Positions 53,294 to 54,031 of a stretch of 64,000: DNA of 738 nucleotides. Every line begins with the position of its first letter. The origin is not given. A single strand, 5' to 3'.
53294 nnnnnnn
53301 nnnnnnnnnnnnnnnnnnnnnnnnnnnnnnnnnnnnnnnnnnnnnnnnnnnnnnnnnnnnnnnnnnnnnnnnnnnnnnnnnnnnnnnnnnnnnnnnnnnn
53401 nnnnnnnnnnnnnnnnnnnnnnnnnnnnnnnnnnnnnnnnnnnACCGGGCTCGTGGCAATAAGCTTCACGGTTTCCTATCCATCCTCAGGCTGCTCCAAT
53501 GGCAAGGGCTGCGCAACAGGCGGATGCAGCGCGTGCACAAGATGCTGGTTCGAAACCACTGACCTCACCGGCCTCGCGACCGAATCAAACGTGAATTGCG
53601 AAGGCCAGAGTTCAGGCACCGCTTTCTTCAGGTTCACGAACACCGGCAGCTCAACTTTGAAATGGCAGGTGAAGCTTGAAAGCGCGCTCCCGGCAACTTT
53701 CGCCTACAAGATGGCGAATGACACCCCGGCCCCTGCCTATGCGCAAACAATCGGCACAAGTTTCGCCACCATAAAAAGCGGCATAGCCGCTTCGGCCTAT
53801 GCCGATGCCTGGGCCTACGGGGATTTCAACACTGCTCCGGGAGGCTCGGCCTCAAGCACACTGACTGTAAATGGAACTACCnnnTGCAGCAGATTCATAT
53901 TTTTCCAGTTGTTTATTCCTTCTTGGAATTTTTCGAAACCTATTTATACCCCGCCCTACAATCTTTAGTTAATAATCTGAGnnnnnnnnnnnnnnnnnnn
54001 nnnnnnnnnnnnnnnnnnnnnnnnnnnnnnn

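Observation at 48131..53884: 1917-aa secreted giant protein with integrin-like FG-GAP (DxDxDG) repeats and a recent internal module duplication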

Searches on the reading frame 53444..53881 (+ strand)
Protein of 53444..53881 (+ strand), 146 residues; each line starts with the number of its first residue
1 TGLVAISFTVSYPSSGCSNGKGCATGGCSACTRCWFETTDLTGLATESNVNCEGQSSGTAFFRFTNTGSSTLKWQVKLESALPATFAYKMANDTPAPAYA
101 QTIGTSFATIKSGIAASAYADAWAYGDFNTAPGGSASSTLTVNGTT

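Call 30: find_related_loci(query=A2, collection=genome_contigs, flank=6000)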
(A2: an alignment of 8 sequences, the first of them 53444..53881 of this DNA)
Query A2 (146 aa) in genome_contigs; peptide patterns used: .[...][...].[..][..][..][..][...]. (x = any residue, [..] = any of these).
16 stretches matched a pattern; 5 encode a relative of the query (tblastn E <= 1e-3); 5 distinct loci.
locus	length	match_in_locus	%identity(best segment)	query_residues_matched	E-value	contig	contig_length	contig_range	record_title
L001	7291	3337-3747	44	5-141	5e-34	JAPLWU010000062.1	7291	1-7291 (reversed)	MAG: Candidatus Micrarchaeota archaeon isolate LacPavin_0920_SED3_MAG_54_8 LacPavin_0920_SED3_scaffold_711868, whole gen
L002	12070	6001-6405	43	6-140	6e-34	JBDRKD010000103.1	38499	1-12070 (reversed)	MAG: Candidatus Micrarchaeota archaeon isolate MEGAHIT-group-1.694 k141_7814797, whole genome shotgun sequence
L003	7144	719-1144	42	5-146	8e-34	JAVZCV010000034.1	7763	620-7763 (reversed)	MAG: Candidatus Micrarchaeia archaeon isolate DRTY-6_201705_bins_86 DRTY-6_201705_bins_86_scaffold_34, whole genome shot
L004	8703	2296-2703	42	6-140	7e-32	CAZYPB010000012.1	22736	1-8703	MAG TPA_asm: Candidatus Micrarchaeota archaeon isolate SRP141376_co3_467 genome assembly, contig: NODE_6044_length_22736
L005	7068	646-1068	39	6-140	9e-27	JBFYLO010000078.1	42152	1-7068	MAG: Candidatus Micrarchaeota archaeon isolate PPR_0038 k121_7605214, whole genome shotgun sequence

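Call 60: search_solved_structures(query=A2, max_evalue=1)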
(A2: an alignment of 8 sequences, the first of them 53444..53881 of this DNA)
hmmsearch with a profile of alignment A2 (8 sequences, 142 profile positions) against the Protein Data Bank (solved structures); distinct sequences matched with E-value up to 1: 2.
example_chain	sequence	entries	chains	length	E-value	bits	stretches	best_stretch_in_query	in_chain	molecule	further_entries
4ffj_A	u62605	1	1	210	0.15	15.4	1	35-111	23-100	Riboflavin biosynthesis protein ribBA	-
6xzn_A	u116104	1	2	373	0.69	13.3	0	111-132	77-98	Ultraviolet-B receptor UVR8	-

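Call 86: search_protein_families(library=pfam, proteins=[L002:8313-10091:+, L004:4472-6382:+, L005:3489-5453:+], max_evalue=0.01)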
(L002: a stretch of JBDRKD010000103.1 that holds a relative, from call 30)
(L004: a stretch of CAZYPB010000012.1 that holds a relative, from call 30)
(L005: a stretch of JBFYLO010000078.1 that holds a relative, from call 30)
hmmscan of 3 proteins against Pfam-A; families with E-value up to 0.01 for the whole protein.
L002:8313-10091:+ (593 aa): 0 families

L004:4472-6382:+ (637 aa): 0 families

L005:3489-5453:+ (655 aa): 1 family
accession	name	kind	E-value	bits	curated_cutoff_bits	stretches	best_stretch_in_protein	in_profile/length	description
PF10633.15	NPCBM_assoc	-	6.8e-07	29.8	24.4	1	252-310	19-76/78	NPCBM-associated, NEW3 domain of alpha-galactosidase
